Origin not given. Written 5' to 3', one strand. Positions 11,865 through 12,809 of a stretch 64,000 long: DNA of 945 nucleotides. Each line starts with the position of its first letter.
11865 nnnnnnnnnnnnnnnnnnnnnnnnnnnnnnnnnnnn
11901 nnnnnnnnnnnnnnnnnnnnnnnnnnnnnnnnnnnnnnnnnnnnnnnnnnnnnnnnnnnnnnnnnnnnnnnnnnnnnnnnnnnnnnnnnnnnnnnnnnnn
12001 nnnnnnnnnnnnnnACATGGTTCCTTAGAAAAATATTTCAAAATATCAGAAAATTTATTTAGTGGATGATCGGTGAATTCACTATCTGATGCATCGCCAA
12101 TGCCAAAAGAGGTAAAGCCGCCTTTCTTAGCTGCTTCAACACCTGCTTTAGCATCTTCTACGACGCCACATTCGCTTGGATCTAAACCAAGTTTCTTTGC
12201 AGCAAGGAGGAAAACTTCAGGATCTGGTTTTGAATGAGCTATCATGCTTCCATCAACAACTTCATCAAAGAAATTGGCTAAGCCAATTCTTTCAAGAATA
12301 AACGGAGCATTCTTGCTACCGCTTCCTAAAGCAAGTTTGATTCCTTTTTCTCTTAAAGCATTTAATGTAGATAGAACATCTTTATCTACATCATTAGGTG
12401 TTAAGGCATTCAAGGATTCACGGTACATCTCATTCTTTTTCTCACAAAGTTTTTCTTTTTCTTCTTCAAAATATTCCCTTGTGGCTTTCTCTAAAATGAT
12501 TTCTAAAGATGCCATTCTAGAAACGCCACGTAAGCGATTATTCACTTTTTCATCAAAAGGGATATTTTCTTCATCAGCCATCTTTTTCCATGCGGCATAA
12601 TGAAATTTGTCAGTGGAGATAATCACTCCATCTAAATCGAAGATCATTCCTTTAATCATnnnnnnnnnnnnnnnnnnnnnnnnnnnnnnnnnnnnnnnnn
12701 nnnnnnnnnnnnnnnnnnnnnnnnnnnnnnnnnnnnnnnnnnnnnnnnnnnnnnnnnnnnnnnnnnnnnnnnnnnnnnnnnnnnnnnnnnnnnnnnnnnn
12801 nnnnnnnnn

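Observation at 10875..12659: In-frame fusion of beta-phosphoglucomutase to a MalK-type ABC ATPase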

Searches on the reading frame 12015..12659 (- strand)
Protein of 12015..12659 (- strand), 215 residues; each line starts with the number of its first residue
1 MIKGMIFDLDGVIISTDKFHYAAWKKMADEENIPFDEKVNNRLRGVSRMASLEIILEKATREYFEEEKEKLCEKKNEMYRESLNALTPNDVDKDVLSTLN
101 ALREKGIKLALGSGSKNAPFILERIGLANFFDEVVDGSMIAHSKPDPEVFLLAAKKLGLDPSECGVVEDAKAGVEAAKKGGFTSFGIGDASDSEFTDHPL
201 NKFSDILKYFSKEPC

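Call 11: search_solved_structures(query=window:12015-12659:-, show_alignments=2)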
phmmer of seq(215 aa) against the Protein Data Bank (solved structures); distinct sequences matched with E-value up to 0.001: 83 (the best 60 are shown).
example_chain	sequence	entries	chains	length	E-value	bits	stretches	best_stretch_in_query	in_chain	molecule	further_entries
3nas_A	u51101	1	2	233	2.3e-46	161.6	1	2-206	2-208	beta-phosphoglucomutase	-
1lvh_A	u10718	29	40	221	3.9e-44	154.4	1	1-192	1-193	beta-phosphoglucomutase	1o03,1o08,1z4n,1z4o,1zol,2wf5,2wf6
5olw_A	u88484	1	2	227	4.3e-44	154.2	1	1-192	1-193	Beta-phosphoglucomutase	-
6hdh_A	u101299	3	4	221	1.1e-43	152.9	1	1-192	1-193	Beta-phosphoglucomutase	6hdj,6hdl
5ok0_A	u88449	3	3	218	1.9e-43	152.1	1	1-192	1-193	Beta-phosphoglucomutase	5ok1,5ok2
5ojz_A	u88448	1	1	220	1.9e-43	152.1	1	1-192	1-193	Beta-phosphoglucomutase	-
6hdf_A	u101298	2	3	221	2e-43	152.1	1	1-192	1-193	Beta-phosphoglucomutase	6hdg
5o6p_A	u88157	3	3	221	2e-43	152.1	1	1-192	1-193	Beta-phosphoglucomutase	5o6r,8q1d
6i03_A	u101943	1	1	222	2e-43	152.1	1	1-192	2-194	Beta-phosphoglucomutase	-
6h8y_A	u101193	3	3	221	2e-43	152.1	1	1-192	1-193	Beta-phosphoglucomutase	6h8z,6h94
3fm9_A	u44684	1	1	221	2.7e-43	151.6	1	1-192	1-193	Beta-phosphoglucomutase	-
6h90_A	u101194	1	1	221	2.7e-43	151.6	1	1-192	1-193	Beta-phosphoglucomutase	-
6hdi_A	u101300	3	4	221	2.8e-43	151.6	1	1-192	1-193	Beta-phosphoglucomutase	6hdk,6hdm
4gib_A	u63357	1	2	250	5.1e-43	150.7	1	1-191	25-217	Beta-phosphoglucomutase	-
6ydj_A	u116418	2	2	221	5.4e-43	150.7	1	1-192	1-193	Beta-phosphoglucomutase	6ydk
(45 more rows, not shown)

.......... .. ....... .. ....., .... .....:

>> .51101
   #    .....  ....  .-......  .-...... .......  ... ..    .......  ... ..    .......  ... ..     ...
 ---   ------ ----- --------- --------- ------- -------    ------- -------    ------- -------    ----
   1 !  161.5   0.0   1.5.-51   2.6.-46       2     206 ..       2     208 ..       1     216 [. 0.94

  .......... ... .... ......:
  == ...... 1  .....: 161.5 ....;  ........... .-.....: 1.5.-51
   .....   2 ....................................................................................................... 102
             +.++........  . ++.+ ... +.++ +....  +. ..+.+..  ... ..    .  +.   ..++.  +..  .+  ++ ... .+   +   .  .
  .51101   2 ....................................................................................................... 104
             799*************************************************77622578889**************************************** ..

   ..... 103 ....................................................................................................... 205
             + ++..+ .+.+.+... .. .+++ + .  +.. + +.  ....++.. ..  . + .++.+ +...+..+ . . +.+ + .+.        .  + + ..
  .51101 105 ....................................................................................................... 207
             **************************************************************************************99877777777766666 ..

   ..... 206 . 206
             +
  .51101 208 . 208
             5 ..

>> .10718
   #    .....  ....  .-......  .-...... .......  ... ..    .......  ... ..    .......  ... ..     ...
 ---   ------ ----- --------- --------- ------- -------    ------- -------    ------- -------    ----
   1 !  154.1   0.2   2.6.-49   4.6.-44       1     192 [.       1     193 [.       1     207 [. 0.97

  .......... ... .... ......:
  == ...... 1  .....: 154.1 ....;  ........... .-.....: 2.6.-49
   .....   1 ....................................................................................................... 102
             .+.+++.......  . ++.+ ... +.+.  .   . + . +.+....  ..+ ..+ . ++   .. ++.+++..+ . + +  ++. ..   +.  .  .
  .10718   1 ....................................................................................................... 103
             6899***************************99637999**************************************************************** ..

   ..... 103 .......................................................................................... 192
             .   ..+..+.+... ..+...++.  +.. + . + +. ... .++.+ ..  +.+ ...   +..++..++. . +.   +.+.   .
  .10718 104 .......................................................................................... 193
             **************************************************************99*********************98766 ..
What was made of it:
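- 12030..12659 (-): Beta-phosphoglucomutase domain, aa 1-210 (HAD core plus cap, including the normal C-terminal helix). It aligns to 3NAS/1LVH with all catalytic residues (call 11).
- On Beta-phosphoglucomutase (EC 5.4.2.6; HAD superfamily subfamily IA; NCBIfam TIGR01990): D8/D10, S113, K144 and E168/D169 align to D8/D10, S114, K145 and E169/D170 of 1LVH (call 11).
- Closest known: Lactococcus lactis beta-phosphoglucomutase PgmB. Same: E-values 4e-44 to 2e-46 over the whole domain (call 11).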
